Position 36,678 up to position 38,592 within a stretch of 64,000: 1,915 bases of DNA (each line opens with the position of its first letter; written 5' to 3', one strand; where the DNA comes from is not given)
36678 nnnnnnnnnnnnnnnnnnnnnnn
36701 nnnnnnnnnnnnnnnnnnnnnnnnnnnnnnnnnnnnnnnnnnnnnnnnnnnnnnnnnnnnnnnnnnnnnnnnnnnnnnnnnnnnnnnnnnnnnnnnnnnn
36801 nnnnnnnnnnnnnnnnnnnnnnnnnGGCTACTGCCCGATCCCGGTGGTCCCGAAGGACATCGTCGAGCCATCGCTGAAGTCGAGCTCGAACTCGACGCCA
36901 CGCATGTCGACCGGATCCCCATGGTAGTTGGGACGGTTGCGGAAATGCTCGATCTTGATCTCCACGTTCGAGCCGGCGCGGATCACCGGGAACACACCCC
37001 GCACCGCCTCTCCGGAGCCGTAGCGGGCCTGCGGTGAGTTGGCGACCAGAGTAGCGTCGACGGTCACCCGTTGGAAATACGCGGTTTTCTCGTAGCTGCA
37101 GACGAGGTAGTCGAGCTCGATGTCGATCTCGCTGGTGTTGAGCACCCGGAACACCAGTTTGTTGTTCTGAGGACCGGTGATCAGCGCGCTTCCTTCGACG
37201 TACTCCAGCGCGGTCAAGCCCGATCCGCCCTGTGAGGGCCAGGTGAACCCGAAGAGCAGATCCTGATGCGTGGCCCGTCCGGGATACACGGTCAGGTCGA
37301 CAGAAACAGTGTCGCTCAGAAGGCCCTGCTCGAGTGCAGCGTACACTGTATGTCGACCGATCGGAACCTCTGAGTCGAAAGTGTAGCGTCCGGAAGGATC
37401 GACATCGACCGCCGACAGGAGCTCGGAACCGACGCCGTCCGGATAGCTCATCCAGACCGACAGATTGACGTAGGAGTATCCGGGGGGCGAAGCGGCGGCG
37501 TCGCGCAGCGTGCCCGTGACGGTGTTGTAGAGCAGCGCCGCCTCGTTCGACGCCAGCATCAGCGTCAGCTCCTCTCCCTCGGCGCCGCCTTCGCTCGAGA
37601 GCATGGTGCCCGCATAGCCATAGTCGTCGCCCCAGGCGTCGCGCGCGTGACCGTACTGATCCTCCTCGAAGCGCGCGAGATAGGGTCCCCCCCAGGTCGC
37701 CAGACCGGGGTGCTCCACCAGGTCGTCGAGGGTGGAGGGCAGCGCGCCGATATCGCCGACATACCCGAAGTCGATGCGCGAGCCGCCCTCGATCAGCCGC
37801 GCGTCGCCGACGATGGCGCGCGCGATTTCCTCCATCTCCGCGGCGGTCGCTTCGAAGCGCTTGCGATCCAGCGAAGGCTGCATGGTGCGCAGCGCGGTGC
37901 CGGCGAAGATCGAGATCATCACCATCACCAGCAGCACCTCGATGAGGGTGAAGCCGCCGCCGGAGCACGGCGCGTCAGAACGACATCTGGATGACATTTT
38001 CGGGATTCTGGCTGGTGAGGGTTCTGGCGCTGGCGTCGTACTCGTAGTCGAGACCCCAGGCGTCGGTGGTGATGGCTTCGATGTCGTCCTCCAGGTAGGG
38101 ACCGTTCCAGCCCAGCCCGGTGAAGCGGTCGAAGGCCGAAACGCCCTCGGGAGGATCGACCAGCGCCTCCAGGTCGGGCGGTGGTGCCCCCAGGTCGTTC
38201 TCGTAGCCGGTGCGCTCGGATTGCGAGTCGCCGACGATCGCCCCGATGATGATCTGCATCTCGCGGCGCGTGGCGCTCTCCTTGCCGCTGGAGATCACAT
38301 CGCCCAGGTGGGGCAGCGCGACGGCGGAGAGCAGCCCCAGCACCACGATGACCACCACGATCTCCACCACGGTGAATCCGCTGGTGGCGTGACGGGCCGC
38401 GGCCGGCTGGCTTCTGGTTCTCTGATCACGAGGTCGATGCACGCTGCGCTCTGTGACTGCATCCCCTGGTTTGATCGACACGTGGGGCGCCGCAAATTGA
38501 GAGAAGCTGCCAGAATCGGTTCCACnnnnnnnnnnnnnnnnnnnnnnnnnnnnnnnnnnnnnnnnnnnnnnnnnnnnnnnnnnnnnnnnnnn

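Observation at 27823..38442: Compact, translationally coupled type IV filament cluster mixing T2SS-like parts (GspE/F/L/M, GspG-motif pseudopilins) with a PilT retraction ATPase and an embedded GNAT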

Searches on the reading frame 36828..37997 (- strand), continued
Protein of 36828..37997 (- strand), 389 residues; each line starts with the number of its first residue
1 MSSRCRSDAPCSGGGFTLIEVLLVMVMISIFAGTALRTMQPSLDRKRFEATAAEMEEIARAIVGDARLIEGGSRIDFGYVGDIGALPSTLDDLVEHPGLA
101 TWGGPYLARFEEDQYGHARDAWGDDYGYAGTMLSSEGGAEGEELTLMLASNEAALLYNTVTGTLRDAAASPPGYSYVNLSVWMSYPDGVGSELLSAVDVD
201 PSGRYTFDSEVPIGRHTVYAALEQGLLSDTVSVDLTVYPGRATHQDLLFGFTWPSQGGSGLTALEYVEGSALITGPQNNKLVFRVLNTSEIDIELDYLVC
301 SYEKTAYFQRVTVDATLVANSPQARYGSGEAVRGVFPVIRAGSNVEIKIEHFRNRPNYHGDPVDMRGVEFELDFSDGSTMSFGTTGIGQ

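Call 72: fold_search(model_id=the predicted structure, library=pdb)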
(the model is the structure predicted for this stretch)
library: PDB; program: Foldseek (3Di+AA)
matches with E <= 10: 1329; with E <= 0.001: 17
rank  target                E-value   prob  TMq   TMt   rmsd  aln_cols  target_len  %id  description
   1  3hn5_A                1.4e-05  1.00  0.22  0.36  10.7       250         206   12  Crystal structure of BF0290 (YP_210027.1) from Bacteroides fragilis NCTC 9343 at 1.70 A resolution (released 2009-06-23)
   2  8qox_B                3.6e-05  0.99  0.19  0.17  15.6       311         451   12  Two-component assembly of SlaA and SlaB S-layer proteins of Sulfolobus acidocaldarius (released 2024-02-21)
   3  6h7w_C                7.1e-05  0.66  0.11  0.14  23.6       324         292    9  Model of retromer-Vps5 complex assembled on membrane. (released 2018-09-26)
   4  3rkp_B                8.0e-05  1.00  0.18  0.20  15.0       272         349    9  Crystal structure of BcpA*(D312A), the major pilin subunit of Bacillus cereus (released 2012-05-30)
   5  3kpt_A                1.0e-04  0.97  0.16  0.17  15.1       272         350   10  Crystal structure of BcpA, the major pilin subunit of Bacillus cereus (released 2009-11-24)
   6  3kpt_B                1.6e-04  1.00  0.19  0.21  15.5       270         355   10  Crystal structure of BcpA, the major pilin subunit of Bacillus cereus (released 2009-11-24)
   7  5f0j_B                1.6e-04  0.44  0.12  0.14  24.8       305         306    9  Structure of retromer VPS26-VPS35 subunits bound to SNX3 (released 2016-12-07)
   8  5f0m_B                2.1e-04  0.44  0.12  0.14  25.0       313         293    8  Structure of retromer VPS26-VPS35 subunits bound to SNX3 and DMT1 (SeMet labeled) (released 2016-12-07)
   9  4yok                  2.6e-04  1.00  0.21  0.35  10.4       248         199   11  Crystal structure of a DUF3823 family protein (PARMER_04126) from Parabacteroides merdae ATCC 43184 at 1.80 A resolution (released 2015-03-25)
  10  3rkp_A                2.6e-04  0.99  0.18  0.20  14.6       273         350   11  Crystal structure of BcpA*(D312A), the major pilin subunit of Bacillus cereus (released 2012-05-30)
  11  4r6u_C                3.1e-04  0.80  0.15  0.19  18.3       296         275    9  IL-18 receptor complex (released 2014-10-15)
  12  4fxt_E                3.5e-04  0.99  0.21  0.34  10.0       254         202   10  Crystal structure of a DUF3823 family protein (BACOVA_02663) from Bacteroides ovatus ATCC 8483 at 2.77 A resolution (released 2012-07-25)
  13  4q1z                  4.6e-04  0.97  0.17  0.17  17.1       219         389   12  Crystal structure of a DUF4876 family protein (BT_1938) from Bacteroides thetaiotaomicron VPI-5482 at 2.50 A resolution (released 2014-04-23)
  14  6gsz_A                7.7e-04  0.85  0.18  0.10  13.9       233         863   11  Crystal structure of native alfa-L-rhamnosidase from Aspergillus terreus (released 2018-11-14)
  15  8bdw_A                8.1e-04  1.00  0.17  0.55   5.3        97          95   16  Crystal structure of CnaB2 domain from Lactobacillus plantarum (released 2023-02-22)
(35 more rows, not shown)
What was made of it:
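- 36828..37997 (-): Large modular minor pilin pp1 (389 aa). It has a 15-aa leader, a GspG-like pilin module (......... ... GPY ... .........) and two beta-sandwich domains. Foldseek matches the C-terminal part to CnaB / CarboxypepD_reg / Ig-like sandwiches, with low TM-scores for the whole chain (call 72).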

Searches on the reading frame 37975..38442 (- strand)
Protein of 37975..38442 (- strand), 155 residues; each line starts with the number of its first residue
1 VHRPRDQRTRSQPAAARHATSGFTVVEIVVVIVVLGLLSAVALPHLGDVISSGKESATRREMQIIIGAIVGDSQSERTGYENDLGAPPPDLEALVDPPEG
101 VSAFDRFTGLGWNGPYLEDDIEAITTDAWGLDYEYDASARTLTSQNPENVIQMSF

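Call 7: search_protein_families(library=ncbifam, proteins=[window:37975-38442:-], max_evalue=0.1)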
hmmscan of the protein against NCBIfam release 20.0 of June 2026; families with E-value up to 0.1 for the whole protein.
window:37975-38442:- (155 aa): 8 families
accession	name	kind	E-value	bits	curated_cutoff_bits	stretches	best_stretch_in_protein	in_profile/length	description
TIGR01710.1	typeII_sec_gspG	equivalog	3.1e-11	43.4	88.85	1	21-140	1-106/134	type II secretion system major pseudopilin GspG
NF041775.1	typeIV_PilA_Myxo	equivalog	0.00045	20.3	400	1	21-68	11-58/214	type IV pilin protein PilA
TIGR01708.2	typeII_sec_gspH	equivalog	0.00045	20.2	80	1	21-49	2-30/169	type II secretion system minor pseudopilin GspH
TIGR02532.1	IV_pilin_GFxxxE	domain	0.00082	19.1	16.3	1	21-43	2-24/24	prepilin-type N-terminal cleavage/methylation domain-containing protein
NF007862.0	PRK10574.1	equivalog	0.00094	19.3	138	1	20-46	4-30/145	prepilin peptidase-dependent pilin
TIGR02596.1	TIGR02596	subfamily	0.0025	17.9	70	1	23-56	1-34/196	Verru_Chthon cassette protein D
NF040999.1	pilin_ComGC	equivalog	0.026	14.7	75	1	21-47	2-28/84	competence type IV pilus major pilin ComGC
NF041013.1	T4P_ComGE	equivalog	0.04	14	49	1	21-65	4-48/83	competence type IV pilus minor pilin ComGE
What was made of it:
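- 37975..38442 (-): Small GspG-like minor pilin pp2 (about 155 aa from GTG 38442). The leader ends ...ATSG|FTVVE. It overlaps the pp1 start by 23 nt. TIGR01710 GspG 43.4 bits over 1-106 of 134, below the cut-off of 88.85 (call 7).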

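Call 56: search_protein_families(library=pfam, proteins=[window:37975-38442:-], max_evalue=0.00001)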
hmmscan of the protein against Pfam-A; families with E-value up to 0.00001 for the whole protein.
window:37975-38442:- (155 aa): 0 families
